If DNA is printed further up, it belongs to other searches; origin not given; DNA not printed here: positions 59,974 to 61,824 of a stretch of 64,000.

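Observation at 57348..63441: Extracytoplasmic cluster II: membrane-anchored clan-A glycosidase, UbiA prenyltransferase, LtaS/sulfatase-like enzyme and AlkP-family phosphodiesterase with C-terminal membrane domain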

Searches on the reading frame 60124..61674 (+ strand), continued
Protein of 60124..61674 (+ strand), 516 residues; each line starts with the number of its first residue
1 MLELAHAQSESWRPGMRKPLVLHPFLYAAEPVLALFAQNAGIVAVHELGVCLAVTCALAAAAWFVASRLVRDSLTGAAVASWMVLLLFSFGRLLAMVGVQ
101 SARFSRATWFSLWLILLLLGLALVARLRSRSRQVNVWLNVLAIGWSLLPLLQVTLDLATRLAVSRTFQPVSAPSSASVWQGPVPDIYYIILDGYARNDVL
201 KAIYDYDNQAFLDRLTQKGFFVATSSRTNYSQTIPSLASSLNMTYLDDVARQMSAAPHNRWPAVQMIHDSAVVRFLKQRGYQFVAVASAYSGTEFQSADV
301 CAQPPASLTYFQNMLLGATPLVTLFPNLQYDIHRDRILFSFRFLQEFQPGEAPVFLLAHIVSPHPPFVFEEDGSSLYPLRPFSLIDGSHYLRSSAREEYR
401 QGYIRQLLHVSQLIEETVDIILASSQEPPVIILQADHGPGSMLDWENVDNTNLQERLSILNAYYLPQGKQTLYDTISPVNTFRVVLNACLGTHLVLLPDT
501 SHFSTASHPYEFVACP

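Call 93: search_solved_structures(query=A3, max_evalue=1, show_alignments=3)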
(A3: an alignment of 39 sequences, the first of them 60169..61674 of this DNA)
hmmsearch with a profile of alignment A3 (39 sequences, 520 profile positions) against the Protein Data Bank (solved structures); distinct sequences matched with E-value up to 1: 7.
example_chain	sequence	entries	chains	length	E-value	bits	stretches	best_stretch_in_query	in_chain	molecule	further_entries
5fgu_A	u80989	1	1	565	0.14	13.9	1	139-189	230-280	Green fluorescent protein,Extracellular streptodornase D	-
5fgw_A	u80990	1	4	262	0.19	13.5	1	154-189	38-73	Extracellular streptodornase D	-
5g2t_A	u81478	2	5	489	0.6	11.8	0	386-440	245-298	2-O GLYCOSAMINOGLYCAN SULFATASE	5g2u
4kav_A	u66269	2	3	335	0.61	11.8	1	345-436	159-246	YhbX/YhjW/YijP/YjdB family protein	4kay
4ix1_A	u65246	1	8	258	0.64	11.7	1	225-288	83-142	hypothetical protein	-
3b5q_A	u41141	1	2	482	0.66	11.7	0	386-440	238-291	Putative sulfatase yidJ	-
6s21_A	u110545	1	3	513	0.91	11.2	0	338-456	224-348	Endo-4-O-sulfatase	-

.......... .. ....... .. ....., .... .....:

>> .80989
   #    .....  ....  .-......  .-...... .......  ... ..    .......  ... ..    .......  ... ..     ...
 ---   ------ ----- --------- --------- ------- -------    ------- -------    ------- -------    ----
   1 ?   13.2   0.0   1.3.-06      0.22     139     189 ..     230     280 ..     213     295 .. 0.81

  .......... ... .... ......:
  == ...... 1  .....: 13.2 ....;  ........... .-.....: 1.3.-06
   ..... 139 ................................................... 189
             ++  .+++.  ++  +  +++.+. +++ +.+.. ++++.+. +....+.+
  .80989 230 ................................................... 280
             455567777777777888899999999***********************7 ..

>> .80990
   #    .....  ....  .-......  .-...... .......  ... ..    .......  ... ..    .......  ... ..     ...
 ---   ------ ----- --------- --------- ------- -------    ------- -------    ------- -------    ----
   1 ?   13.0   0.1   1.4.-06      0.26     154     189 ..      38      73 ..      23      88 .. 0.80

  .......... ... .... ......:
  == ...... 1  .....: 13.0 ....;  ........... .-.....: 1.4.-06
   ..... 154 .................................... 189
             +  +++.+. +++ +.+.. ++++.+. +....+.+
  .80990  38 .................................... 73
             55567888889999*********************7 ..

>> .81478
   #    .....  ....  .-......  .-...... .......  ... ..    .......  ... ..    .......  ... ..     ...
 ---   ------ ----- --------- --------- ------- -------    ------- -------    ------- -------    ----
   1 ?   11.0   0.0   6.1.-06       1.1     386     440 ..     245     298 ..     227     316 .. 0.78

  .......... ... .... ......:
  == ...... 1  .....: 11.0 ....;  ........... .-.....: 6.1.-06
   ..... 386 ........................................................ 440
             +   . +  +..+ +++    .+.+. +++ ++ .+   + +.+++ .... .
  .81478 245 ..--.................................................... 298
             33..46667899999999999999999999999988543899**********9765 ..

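Call 98: search_protein_families(library=ncbifam, proteins=[P0189, P0168], max_evalue=0.01)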
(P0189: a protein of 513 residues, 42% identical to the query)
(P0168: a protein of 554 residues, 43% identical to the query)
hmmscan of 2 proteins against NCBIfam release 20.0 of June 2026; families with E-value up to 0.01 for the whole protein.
P0189 (513 aa): 0 families

P0168 (554 aa): 0 families
